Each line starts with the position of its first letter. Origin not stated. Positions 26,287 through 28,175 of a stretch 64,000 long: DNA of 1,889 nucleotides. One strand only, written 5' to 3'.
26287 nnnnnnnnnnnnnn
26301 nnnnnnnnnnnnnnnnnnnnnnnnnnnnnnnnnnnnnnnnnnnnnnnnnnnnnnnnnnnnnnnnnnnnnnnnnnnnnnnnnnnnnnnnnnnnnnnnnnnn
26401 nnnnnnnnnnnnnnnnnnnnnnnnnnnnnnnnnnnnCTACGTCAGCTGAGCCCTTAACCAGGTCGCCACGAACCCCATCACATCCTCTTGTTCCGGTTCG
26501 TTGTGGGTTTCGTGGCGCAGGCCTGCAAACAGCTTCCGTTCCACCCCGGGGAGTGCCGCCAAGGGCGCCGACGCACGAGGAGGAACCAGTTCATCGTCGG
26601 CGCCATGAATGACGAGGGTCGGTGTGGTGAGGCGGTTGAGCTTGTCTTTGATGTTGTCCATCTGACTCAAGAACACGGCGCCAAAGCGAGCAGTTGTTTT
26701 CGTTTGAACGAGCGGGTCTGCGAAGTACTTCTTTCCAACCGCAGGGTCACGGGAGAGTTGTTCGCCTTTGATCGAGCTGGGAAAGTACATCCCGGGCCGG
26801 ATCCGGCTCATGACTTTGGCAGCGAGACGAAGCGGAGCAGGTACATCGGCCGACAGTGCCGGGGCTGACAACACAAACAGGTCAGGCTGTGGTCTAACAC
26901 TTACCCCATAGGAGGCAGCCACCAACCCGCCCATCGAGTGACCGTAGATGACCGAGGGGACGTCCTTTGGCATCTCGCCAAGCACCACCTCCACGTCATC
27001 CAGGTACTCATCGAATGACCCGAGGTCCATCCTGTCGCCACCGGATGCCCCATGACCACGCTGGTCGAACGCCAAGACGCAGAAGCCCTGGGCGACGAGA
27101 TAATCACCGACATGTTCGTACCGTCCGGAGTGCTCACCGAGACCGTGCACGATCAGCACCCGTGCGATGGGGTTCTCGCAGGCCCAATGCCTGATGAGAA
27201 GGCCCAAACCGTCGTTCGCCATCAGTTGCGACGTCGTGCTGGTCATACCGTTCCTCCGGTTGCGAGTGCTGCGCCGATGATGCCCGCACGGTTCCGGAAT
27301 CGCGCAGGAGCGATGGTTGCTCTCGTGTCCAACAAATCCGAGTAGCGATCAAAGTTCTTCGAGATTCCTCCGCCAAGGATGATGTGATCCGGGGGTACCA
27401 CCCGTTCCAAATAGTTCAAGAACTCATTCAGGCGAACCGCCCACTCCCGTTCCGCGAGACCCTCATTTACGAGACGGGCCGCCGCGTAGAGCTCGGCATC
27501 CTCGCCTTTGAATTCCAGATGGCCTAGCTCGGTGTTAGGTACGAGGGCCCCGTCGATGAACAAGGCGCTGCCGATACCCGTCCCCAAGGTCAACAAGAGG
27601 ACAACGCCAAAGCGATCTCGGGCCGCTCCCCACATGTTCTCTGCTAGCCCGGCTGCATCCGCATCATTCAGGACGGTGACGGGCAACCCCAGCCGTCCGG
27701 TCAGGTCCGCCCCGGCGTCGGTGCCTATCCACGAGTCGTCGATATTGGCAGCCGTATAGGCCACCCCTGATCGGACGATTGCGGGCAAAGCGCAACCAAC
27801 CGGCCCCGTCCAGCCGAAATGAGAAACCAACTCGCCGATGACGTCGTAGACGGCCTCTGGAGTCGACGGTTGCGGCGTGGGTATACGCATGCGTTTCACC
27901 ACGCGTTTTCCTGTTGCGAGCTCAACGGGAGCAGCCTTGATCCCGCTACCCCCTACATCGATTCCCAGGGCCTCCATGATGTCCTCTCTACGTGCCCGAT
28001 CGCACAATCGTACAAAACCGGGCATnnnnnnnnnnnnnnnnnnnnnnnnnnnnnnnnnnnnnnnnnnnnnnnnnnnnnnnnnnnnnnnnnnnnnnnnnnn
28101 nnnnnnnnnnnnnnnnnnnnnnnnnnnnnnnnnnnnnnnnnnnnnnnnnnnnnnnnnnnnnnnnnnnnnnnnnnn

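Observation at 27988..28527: Decayed two-subunit glycine dehydrogenase (gcvPA fragment) immediately downstream of intact gcvT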

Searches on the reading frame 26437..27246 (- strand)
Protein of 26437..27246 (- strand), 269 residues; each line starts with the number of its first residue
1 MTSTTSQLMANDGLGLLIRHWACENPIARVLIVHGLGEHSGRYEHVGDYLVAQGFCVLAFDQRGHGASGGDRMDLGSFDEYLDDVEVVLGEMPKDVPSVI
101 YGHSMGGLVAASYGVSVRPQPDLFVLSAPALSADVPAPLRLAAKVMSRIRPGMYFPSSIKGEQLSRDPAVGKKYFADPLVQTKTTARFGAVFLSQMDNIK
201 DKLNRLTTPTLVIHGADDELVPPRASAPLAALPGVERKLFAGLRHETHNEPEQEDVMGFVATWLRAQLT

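Call 3: search_protein_families(library=pfam, proteins=[window:26437-27246:-], max_evalue=1)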
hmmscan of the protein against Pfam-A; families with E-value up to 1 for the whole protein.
window:26437-27246:- (269 aa): 12 families
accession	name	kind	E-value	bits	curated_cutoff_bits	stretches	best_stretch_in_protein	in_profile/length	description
PF12146.15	Hydrolase_4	-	3.2e-65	220.2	27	1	25-252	2-239/239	Serine aminopeptidase, S33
PF00561.26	Abhydrolase_1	-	6.8e-21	75.5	25.8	2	30-114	3-87/245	alpha/beta hydrolase fold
PF12697.13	Abhydrolase_6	-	1.4e-20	75.3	26.3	1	30-251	1-211/217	Alpha/beta hydrolase family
PF20408.4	Abhydrolase_11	-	0.00033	20.9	27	1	28-114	3-94/193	Alpha/beta hydrolase domain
PF02129.25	Peptidase_S15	-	0.00034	20.8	23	1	45-88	46-84/262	X-Pro dipeptidyl-peptidase (S15 family)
PF12695.13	Abhydrolase_5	-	0.00068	19.9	27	1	85-117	46-78/164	Alpha/beta hydrolase family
PF00326.27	Peptidase_S9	-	0.00068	19.6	22.6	1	195-231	137-168/213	Prolyl oligopeptidase family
PF03959.19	FSH1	-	0.021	14.9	21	1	202-231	155-184/211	Serine hydrolase (FSH1)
PF20434.5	BD-FAE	-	0.054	13.4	26.8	1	207-230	189-212/215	BD-FAE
PF07819.20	PGAP1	-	0.061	13.5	24.3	1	99-129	94-128/233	PGAP1-like alpha/beta domain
PF02230.22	Abhydrolase_2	-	0.079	13.2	23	1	192-260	139-213/217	Phospholipase/Carboxylesterase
PF00975.26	Thioesterase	-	0.14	12.8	26.4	1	64-110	37-80/226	Thioesterase domain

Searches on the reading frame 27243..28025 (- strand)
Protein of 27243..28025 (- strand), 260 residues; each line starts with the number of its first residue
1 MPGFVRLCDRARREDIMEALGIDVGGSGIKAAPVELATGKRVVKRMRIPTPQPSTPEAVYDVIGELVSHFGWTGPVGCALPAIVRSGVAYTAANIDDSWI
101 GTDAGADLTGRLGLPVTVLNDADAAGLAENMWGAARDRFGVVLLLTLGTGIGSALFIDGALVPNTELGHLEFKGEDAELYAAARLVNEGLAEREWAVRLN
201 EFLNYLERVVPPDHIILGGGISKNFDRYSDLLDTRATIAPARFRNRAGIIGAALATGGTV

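Call 3: search_protein_families(library=pfam, proteins=[window:27243-28025:-], max_evalue=1)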
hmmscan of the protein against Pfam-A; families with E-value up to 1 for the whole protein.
window:27243-28025:- (260 aa): 2 families
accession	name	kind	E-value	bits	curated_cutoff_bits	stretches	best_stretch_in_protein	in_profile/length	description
PF00480.26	ROK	-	2.8e-21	76.8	22.9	1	20-172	2-160/294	ROK family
PF24551.1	SH3_Rv0428c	-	0.0097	16.4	27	1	37-68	2-30/55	Probable histone acetyltransferase Rv0428c SH3 domain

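Call 4: search_protein_families(library=ncbifam, proteins=[window:27243-28025:-], max_evalue=1)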
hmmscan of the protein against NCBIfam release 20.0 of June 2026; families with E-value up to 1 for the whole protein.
window:27243-28025:- (260 aa): 13 families
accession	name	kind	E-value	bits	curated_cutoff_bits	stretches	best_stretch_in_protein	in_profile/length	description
NF045942.1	PolPhglucPhase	equivalog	1.2e-93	313.3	250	1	19-256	2-241/242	polyphosphate--glucose phosphotransferase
NF007108.0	PRK09557.1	equivalog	4.7e-16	59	443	2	20-160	4-144/303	fructokinase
NF009835.0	PRK13310.1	equivalog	2.6e-15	56.5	380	1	21-163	4-146/303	N-acetylglucosamine kinase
TIGR00744.1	ROK_glcA_fam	subfamily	5.2e-15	55.5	260.35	1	20-170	1-159/318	ROK family glucokinase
NF047821.1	NactlManKinNanK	equivalog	1.1e-14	54.6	450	1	17-164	1-146/288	N-acetylmannosamine kinase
NF003461.0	PRK05082.1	subfamily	1.7e-12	47.4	283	1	17-164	1-146/291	N-acetylmannosamine kinase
NF042998.1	bglucokin_BglK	equivalog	2.2e-09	37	550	1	108-167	90-148/291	beta-glucoside kinase BglK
NF009836.0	PRK13311.1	equivalog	6.9e-09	35.3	551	1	21-165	4-148/256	N-acetyl-D-glucosamine kinase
NF007251.0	PRK09698.1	equivalog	8.8e-06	25.2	253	1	19-170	8-167/304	allose kinase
NF049930.1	TransRegMlc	equivalog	6.7e-05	22.4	530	1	105-169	178-246/405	sugar metabolism global transcriptional regulator Mlc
NF045550.1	FrctkaseScrK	equivalog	0.013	15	400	1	90-170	77-157/293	fructokinase ScrK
NF009073.0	PRK12408.1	subfamily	0.063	12.4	240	1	131-175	138-185/338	glucokinase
NF047937.1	TransRegNagC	equivalog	0.067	12.4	650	1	106-162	173-228/399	DNA-binding transcriptional regulator NagC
